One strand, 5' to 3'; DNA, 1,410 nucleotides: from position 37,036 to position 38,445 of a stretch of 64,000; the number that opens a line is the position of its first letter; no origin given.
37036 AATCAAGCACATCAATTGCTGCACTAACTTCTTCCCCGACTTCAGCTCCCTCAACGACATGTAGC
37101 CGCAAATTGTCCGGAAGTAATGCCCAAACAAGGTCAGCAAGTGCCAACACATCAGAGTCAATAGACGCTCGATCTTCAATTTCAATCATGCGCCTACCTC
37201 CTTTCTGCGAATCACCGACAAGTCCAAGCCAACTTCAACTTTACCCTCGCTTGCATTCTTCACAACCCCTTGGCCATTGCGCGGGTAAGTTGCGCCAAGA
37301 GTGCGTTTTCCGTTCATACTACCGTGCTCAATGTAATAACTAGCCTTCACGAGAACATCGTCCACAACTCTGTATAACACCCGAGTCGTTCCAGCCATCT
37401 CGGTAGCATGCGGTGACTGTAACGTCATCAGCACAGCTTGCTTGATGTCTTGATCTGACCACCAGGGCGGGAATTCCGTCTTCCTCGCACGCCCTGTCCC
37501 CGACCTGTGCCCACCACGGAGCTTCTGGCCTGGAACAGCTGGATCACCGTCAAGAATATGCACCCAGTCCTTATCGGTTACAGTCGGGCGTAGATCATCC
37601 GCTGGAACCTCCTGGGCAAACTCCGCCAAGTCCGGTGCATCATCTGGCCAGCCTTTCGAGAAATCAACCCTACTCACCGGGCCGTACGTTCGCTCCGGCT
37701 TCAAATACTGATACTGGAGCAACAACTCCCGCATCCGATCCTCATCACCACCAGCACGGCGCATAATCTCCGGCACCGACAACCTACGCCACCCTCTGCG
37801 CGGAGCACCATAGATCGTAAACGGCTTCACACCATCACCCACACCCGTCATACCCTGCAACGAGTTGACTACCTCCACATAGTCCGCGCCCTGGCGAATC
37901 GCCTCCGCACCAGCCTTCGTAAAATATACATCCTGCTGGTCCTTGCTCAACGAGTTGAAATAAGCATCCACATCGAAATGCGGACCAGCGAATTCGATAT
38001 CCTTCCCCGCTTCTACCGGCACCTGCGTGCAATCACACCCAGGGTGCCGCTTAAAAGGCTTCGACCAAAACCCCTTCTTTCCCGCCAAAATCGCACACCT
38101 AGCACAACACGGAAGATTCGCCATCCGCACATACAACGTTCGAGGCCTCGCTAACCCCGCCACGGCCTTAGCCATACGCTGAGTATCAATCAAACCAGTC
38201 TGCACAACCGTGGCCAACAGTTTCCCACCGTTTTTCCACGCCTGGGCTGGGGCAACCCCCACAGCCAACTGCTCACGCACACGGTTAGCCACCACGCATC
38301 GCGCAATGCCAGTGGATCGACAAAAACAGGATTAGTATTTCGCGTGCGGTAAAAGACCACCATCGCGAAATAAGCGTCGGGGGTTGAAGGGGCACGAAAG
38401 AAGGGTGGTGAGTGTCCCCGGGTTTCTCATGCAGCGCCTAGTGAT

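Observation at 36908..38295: Phage MuF protein carrying an EndoU-like RNase toxin domain, coupled to a small AT-rich candidate immunity gene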

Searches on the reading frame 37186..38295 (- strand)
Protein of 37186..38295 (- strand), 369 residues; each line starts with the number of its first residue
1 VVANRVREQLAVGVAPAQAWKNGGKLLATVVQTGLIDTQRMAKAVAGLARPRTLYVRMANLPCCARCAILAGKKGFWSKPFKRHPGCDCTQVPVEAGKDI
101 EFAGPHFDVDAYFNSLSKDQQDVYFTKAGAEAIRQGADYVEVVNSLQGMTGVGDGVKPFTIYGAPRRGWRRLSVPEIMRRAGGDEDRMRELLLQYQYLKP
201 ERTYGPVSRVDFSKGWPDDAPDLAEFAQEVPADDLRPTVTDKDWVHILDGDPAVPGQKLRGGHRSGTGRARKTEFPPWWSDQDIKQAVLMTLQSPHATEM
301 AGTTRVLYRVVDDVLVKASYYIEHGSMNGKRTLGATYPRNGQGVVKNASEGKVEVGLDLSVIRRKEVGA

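Call 3: search_protein_families(library=pfam, proteins=[window:37186-38295:-], max_evalue=1)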
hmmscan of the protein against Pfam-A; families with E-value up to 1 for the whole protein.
window:37186-38295:- (369 aa): 2 families
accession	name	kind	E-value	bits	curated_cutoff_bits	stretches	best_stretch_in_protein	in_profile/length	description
PF25310.1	VG15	-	0.0014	19.3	26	1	41-113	132-206/212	VG15 protein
PF14436.11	EndoU_bacteria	-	0.045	14.5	25.3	1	264-321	63-102/129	Bacterial EndoU nuclease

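Call 6: search_protein_families(library=phrogs, proteins=[window:37186-38295:-], max_evalue=0.1)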
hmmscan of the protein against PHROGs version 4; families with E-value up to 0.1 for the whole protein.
window:37186-38295:- (369 aa): 2 families
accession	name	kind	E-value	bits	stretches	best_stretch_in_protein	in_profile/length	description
phrog_1522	-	head and packaging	2.8e-30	107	1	5-209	126-357/591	head maturation protease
phrog_193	-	head and packaging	0.0016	19.1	1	50-357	170-414/449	head maturation protease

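Call 7: search_protein_families(library=ncbifam, proteins=[window:37186-38295:-], max_evalue=0.1)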
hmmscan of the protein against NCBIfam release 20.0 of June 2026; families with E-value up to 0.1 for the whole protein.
window:37186-38295:- (369 aa): 1 family
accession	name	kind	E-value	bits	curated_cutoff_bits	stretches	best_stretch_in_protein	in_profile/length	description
NF004792.0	PRK06139.1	equivalog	0.031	13.3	308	1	229-312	165-247/327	SDR family oxidoreductase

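Call 8: search_solved_structures(query=window:37186-38295:-, max_evalue=10, show_alignments=3)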
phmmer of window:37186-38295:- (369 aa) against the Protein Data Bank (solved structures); distinct sequences matched with E-value up to 10: 1.
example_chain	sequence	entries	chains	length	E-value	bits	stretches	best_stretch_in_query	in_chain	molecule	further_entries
2chq_A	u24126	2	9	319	1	11.5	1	120-178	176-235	REPLICATION FACTOR C SMALL SUBUNIT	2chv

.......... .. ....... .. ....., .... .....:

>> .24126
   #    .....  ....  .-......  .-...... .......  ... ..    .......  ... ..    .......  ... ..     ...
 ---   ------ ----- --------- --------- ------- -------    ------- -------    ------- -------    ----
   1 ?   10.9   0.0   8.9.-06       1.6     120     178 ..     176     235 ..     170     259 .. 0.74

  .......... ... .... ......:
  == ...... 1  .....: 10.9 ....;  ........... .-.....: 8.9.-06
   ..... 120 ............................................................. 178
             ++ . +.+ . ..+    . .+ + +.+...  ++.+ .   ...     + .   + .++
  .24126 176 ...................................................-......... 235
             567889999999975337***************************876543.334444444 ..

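Call 9: find_homologous_proteins(query=window:37186-38295:-)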
Query window:37186-38295:- (369 aa): 225 proteins with E <= 0.001 among 6704 candidates; the best 120 are listed.
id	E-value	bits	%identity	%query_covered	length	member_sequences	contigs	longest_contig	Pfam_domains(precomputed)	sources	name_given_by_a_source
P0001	3.1e-244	828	97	100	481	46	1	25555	-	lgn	-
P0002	9.0e-187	639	85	89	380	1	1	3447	-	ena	-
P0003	1.2e-182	625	73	99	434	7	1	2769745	-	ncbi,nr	ncbi:EndoU domain-containing protein [Corynebacterium lactis]|nr:EndoU domain-containing protein [Co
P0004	7.7e-180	616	71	99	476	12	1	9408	-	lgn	-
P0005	1.6e-64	236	57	54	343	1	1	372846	-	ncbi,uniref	ncbi:hypothetical protein [Corynebacterium sp. H113]|uniref:hypothetical protein n=1 Tax=Corynebacte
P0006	1.5e-63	233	54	57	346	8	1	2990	-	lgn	-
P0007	3.7e-62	229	45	76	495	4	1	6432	PF15644.13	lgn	-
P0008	4.8e-62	228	56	54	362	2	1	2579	-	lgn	-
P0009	4.9e-62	228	41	96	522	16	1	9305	-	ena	-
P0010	5.2e-62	228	55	53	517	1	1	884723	-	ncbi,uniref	ncbi:hypothetical protein ACFLIN_03795 [Corynebacterium kutscheri]|uniref:hypothetical protein n=1 T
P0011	6.2e-62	228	55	54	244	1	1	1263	-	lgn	-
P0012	7.2e-62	228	54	54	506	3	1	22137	-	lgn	-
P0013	1.2e-61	227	59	48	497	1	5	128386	PF15644.13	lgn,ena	-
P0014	3.0e-61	226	56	54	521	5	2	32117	PF18451.8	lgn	-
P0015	7.3e-61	224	43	75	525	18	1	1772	-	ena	-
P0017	1.7e-60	223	38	96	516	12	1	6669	-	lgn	-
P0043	1.1e-42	165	35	90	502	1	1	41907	-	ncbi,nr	ncbi:MuF-like minor capsid protein [Gordonia phage Dogfish]|nr:MuF-like minor capsid protein [Gordon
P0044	1.5e-42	164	35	91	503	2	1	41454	-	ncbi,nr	ncbi:MuF-like minor capsid protein [Gordonia phage Ewald]|nr:MuF-like minor capsid protein [Gordonia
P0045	2.1e-37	147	44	49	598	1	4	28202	PF25310.2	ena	-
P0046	2.5e-37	147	44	50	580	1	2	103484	PF25310.2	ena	-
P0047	2.6e-37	147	44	50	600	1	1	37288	PF25310.2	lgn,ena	-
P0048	2.7e-37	147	44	50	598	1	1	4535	PF25310.2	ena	-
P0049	2.7e-37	147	44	50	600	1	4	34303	PF25310.2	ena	-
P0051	6.2e-37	146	44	49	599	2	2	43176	PF25310.2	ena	-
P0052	8.3e-37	145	44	49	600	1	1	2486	PF25310.2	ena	-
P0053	1.1e-36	145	44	49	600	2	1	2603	PF25310.2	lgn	-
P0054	1.2e-36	145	44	49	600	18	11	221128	PF25310.2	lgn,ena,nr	nr:MAG TPA: Protective antigen [Caudoviricetes sp.]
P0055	1.2e-36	145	44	49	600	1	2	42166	PF25310.2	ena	-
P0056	1.7e-36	144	44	49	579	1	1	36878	PF25310.2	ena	-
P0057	1.7e-36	144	43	51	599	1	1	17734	PF25310.2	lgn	-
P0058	1.9e-36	144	44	49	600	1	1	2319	PF25310.2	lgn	-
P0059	2.1e-36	144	43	49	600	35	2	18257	PF25310.2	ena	-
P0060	2.7e-36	143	44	50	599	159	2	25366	PF25310.2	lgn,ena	-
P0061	2.8e-36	143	50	41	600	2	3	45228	PF25310.2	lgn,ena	-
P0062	3.6e-36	143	43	49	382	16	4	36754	PF25310.2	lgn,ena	-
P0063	4.4e-36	143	44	50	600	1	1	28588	PF25310.2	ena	-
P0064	6.2e-36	142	42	54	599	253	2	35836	PF25310.2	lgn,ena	-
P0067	7.9e-36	142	46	46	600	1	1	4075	PF25310.2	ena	-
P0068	1.2e-35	141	44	49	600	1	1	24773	PF25310.2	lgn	-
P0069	1.3e-35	141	43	49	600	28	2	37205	PF25310.2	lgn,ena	-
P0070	1.4e-35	141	43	49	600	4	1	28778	PF25310.2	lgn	-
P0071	1.5e-35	141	43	49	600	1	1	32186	PF25310.2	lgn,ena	-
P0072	1.5e-35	141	43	49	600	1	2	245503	PF25310.2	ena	-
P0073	1.5e-35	141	43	49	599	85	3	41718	PF25310.2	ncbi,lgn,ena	-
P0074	2.6e-35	140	43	49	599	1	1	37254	PF25310.2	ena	-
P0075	2.8e-35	140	43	49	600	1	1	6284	PF25310.2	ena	-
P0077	3.0e-35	140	43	49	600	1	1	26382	PF25310.2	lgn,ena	-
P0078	4.2e-35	140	43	49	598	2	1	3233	PF25310.2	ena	-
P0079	5.1e-35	139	43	49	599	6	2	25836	PF25310.2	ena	-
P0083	6.1e-31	126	39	56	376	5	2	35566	PF25310.2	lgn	-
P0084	1.2e-29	122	39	50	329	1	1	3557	PF25310.2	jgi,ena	-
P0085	2.2e-29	121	42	52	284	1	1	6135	PF25310.2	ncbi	-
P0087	3.3e-29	120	44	48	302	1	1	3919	PF25310.2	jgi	jgi:hypothetical protein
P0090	9.6e-29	119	44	51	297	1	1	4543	PF25310.2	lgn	-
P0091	1.3e-28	118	38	52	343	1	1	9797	PF25310.2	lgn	-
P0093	5.2e-28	116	44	51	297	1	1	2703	PF25310.2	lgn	-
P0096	5.2e-27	113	38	54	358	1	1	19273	PF25310.2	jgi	-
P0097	7.5e-27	112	44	50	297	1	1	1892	PF25310.2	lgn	-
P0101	1.4e-26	111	49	40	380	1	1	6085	PF25310.2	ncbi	-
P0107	4.7e-26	110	44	47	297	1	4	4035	PF25310.2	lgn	-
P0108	6.4e-26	109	49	39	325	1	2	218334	PF25310.2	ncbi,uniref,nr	ncbi:VG15 protein [Actinoplanes palleronii]|uniref:Capsid maturation protease n=1 Tax=Actinoplanes p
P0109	6.6e-26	109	42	50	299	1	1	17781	PF25310.2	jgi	jgi:hypothetical protein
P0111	1.1e-25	109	37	54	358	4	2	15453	PF25310.2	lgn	-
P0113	1.4e-25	108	34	51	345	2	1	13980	PF25310.2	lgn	-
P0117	8.5e-25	106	44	40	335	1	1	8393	PF25310.2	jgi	jgi:hypothetical protein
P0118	9.4e-25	106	44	41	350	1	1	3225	PF25310.2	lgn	-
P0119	1.1e-24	105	37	49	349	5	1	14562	PF25310.2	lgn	-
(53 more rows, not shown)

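Call 13: find_encoding_contigs(protein=P0001, flank=10000, max_places=3)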
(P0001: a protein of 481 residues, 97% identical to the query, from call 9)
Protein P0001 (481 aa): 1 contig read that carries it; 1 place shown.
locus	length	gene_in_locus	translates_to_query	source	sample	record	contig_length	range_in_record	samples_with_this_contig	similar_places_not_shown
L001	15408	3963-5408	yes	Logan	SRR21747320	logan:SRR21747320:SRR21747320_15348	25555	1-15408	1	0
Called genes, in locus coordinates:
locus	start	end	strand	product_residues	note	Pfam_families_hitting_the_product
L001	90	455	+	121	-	-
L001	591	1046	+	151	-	-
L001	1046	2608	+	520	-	PF20441:TerL_nuclease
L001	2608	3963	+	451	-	PF05133:SPP1_portal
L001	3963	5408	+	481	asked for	-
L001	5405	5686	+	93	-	-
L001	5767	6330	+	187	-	PF14265:DUF4355 (weak)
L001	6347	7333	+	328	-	-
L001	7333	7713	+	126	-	-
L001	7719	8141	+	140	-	-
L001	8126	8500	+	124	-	-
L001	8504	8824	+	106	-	-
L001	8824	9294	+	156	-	-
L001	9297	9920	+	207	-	PF25681:Phage_TTP_17 (faint)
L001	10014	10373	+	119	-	-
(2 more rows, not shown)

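Call 14: find_encoding_contigs(protein=P0003, flank=6000, max_places=2)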
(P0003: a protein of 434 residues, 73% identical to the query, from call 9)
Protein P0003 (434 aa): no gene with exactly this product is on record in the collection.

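Call 15: find_encoding_contigs(protein=P0004, flank=6000, max_places=2)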
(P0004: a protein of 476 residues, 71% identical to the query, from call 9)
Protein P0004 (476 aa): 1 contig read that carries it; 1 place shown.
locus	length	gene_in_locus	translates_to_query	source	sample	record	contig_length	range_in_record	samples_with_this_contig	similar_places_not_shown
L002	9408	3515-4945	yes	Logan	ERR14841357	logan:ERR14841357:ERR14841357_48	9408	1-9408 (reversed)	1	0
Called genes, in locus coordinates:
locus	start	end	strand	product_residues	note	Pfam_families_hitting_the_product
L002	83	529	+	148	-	PF25673:Terminase_7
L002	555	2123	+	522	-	PF20441:TerL_nuclease (faint)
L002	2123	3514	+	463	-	PF05133:SPP1_portal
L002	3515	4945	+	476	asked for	-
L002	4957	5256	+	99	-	-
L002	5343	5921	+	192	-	PF14265:DUF4355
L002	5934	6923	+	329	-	-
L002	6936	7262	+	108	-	-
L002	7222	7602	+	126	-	-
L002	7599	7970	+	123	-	-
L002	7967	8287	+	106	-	-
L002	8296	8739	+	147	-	-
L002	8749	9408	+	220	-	?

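Call 18: search_dna_similar(query=window:37186-38295:-, collection=phages, mode=protein, max_rows=30)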
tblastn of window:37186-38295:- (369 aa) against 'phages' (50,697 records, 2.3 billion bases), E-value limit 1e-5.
Records with a match: 93; places in all: 93; records where one place covers at least 80% of the query: 2.
Best place of each record, by identity: <60% 93.
By first word of the organism name: Arthrobacter 40; Brevibacterium 32; Streptomyces 12; Gordonia 6; Rhodococcus 2; Bacteriophage 1.
By host as written in the record: Brevibacterium aurantiacum SMQ-1335 32; Arthrobacter globiformis NRRL B-2979 SEA 22; Arthrobacter globiformis B-2979 13; Gordonia terrae 3612 5; Arthrobacter globiformis NRRL B-2979 5; Streptomyces lividans JI 1326 4; Streptomyces platensis MJ1A1 2; Rhodococcus erythropolis NRRL B-1574 2; and 5 more.
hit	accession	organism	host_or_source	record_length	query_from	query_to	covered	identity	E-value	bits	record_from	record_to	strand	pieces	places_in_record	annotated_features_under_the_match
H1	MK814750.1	Gordonia phage Ewald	Gordonia terrae CAG3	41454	20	356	91%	35.2%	7e-38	150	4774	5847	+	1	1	7: MuF-like minor capsid protein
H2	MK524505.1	Gordonia phage Dogfish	Gordonia terrae 3612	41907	20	351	90%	35.0%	3e-36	145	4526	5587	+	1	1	6: MuF-like minor capsid protein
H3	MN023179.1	Brevibacterium phage AGM4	Brevibacterium aurantiacum SMQ-1335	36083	2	208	56%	38.8%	6e-32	132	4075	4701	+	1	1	capsid maturation protease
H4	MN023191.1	Brevibacterium phage AGM16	Brevibacterium aurantiacum SMQ-1335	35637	2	208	56%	38.8%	9e-32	132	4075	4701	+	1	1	capsid maturation protease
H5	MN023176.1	Brevibacterium phage AGM1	Brevibacterium aurantiacum SMQ-1335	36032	2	208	56%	38.8%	9e-32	132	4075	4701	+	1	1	capsid maturation protease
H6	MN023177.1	Brevibacterium phage AGM2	Brevibacterium aurantiacum SMQ-1335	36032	2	208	56%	38.8%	9e-32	132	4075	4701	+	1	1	capsid maturation protease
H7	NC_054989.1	Brevibacterium phage AGM1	Brevibacterium aurantiacum SMQ-1335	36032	2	208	56%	38.8%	9e-32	132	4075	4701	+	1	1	head maturation protease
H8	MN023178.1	Brevibacterium phage AGM3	Brevibacterium aurantiacum SMQ-1335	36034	2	208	56%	38.8%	9e-32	132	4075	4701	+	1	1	capsid maturation protease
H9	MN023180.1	Brevibacterium phage AGM5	Brevibacterium aurantiacum SMQ-1335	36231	2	208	56%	38.8%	9e-32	132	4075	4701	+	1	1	capsid maturation protease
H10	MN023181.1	Brevibacterium phage AGM6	Brevibacterium aurantiacum SMQ-1335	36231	2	208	56%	38.8%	9e-32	132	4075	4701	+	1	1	capsid maturation protease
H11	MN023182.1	Brevibacterium phage AGM7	Brevibacterium aurantiacum SMQ-1335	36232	2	208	56%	38.8%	9e-32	132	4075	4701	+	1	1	capsid maturation protease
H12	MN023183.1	Brevibacterium phage AGM8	Brevibacterium aurantiacum SMQ-1335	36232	2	208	56%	38.8%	9e-32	132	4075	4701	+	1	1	capsid maturation protease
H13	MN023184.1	Brevibacterium phage AGM9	Brevibacterium aurantiacum SMQ-1335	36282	2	208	56%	38.8%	9e-32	132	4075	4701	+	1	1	capsid maturation protease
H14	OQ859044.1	Brevibacterium phage 1T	Brevibacterium aurantiacum SMQ-1335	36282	2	208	56%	38.8%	9e-32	132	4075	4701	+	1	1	capsid maturation protease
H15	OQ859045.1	Brevibacterium phage 2C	Brevibacterium aurantiacum SMQ-1335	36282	2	208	56%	38.8%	9e-32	132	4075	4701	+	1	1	capsid maturation protease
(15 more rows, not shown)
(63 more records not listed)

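Call 19: get_annotated_region(hit=H1, flank=3500)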
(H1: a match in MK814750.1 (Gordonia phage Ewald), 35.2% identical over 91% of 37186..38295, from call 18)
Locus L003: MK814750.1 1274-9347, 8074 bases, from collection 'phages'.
description: Gordonia phage Ewald, complete genome.
organism: Gordonia phage Ewald (NCBI taxid 2572525)
taxonomy: Viruses; Duplodnaviria; Heunggongvirae; Uroviricota; Caudoviricetes; Nyceiraevirus
host: Gordonia terrae CAG3; source: soil; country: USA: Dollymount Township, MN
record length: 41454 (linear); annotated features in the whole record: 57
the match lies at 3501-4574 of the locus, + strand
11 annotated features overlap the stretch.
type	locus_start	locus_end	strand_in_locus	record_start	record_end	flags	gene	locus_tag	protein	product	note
CDS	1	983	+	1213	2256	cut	4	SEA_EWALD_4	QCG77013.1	terminase large subunit, ATPase domain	terminase, large subunit (ATPase domain)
CDS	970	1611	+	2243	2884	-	5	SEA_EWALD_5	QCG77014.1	terminase large subunit, nuclease domain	terminase, large subunit (nuclease domain)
CDS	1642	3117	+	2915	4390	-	6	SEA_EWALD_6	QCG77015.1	portal protein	-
CDS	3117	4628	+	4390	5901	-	7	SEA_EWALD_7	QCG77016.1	MuF-like minor capsid protein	capsid maturation protease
CDS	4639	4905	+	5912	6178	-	8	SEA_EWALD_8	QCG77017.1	hypothetical protein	-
CDS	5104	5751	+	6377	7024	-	9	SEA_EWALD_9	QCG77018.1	hypothetical protein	scaffolding protein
CDS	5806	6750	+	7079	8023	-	10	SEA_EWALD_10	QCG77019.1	major capsid protein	-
CDS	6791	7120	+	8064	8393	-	11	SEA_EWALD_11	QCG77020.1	hypothetical protein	-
CDS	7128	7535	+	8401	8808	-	12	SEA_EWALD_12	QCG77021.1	head-to-tail adaptor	-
CDS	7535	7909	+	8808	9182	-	13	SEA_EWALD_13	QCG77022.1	hypothetical protein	-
CDS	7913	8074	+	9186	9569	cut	14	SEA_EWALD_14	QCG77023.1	hypothetical protein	-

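Call 20: get_annotated_region(hit=H2, flank=3500)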
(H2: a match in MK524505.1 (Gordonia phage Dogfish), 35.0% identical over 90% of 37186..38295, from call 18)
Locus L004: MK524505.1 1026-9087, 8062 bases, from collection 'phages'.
description: Gordonia phage Dogfish, complete genome.
organism: Gordonia phage Dogfish (NCBI taxid 2530117)
taxonomy: Viruses; Duplodnaviria; Heunggongvirae; Uroviricota; Caudoviricetes; Nyceiraevirus
host: Gordonia terrae 3612; source: soil; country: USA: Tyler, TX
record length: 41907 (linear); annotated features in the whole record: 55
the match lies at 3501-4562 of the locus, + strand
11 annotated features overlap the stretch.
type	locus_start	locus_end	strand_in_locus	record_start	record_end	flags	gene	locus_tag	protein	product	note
CDS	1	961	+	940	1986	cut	3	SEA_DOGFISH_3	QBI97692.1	terminase large subunit, ATPase domain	-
CDS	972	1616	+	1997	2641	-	4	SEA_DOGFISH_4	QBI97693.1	terminase large subunit, nuclease domain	-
CDS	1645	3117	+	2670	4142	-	5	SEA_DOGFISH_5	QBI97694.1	portal protein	-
CDS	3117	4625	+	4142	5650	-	6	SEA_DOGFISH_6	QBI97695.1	MuF-like minor capsid protein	capsid maturation protease and MuF-like fusion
CDS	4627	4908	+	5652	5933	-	7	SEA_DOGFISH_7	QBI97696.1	hypothetical protein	-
CDS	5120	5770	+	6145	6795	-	8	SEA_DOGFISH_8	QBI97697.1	hypothetical protein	-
CDS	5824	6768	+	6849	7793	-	9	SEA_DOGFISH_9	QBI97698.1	major capsid protein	-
CDS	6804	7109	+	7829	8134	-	10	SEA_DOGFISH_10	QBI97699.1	hypothetical protein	-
CDS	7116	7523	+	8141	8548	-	11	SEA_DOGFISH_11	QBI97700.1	head-to-tail adaptor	-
CDS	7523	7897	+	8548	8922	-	12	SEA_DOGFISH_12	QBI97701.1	hypothetical protein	-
CDS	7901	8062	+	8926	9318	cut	13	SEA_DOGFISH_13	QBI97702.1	hypothetical protein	-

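Call 40: search_protein_families(library=pfam, proteins=[P0001, P0003, P0004, P0043, P0044, P0009, P0017], max_evalue=0.1)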
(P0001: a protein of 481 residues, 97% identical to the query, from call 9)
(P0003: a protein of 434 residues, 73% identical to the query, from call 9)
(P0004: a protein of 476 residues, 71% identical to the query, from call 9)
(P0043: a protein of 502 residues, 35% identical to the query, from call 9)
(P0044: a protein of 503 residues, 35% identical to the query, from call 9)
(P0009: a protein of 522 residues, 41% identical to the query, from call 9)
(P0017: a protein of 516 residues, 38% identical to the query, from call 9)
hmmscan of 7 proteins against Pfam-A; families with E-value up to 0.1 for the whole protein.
P0001 (481 aa): 2 families
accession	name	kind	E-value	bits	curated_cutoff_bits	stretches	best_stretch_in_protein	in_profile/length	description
PF25310.1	VG15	-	0.0016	19.1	26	1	150-225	127-206/212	VG15 protein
PF14436.11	EndoU_bacteria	-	0.087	13.6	25.3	0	380-413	64-97/129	Bacterial EndoU nuclease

P0003 (434 aa): 2 families
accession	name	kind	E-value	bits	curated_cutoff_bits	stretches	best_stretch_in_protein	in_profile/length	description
PF25310.1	VG15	-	0.0039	17.8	26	1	100-185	119-208/212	VG15 protein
PF14436.11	EndoU_bacteria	-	0.044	14.6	25.3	0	315-341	6-31/129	Bacterial EndoU nuclease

P0004 (476 aa): 2 families
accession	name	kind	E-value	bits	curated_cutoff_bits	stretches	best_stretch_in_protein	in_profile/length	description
PF25310.1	VG15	-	0.0047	17.6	26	1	149-227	126-208/212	VG15 protein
PF14436.11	EndoU_bacteria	-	0.0072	17.1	25.3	0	357-384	6-32/129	Bacterial EndoU nuclease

P0043 (502 aa): 2 families
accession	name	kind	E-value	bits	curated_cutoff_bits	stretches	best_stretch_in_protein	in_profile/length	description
PF25310.1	VG15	-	0.00015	22.5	26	1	105-221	81-207/212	VG15 protein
PF14436.11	EndoU_bacteria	-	0.00063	20.6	25.3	1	398-426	63-88/129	Bacterial EndoU nuclease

P0044 (503 aa): 2 families
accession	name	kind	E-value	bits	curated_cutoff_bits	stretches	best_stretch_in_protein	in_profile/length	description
PF25310.1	VG15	-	0.00063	20.4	26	1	136-205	115-191/212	VG15 protein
PF14436.11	EndoU_bacteria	-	0.0019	19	25.3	1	398-442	63-105/129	Bacterial EndoU nuclease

P0009 (522 aa): 2 families
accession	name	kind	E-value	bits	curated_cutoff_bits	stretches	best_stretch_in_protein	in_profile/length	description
PF25310.1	VG15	-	0.0008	20.1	26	1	113-231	92-207/212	VG15 protein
PF24604.1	B-barrel_PelB_C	-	0.075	13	31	0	213-289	173-247/309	PelB, C-terminal beta barrel domain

P0017 (516 aa): 1 family
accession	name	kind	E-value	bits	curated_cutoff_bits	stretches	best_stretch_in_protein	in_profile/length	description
PF25310.1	VG15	-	0.0047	17.6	26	1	138-220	115-201/212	VG15 protein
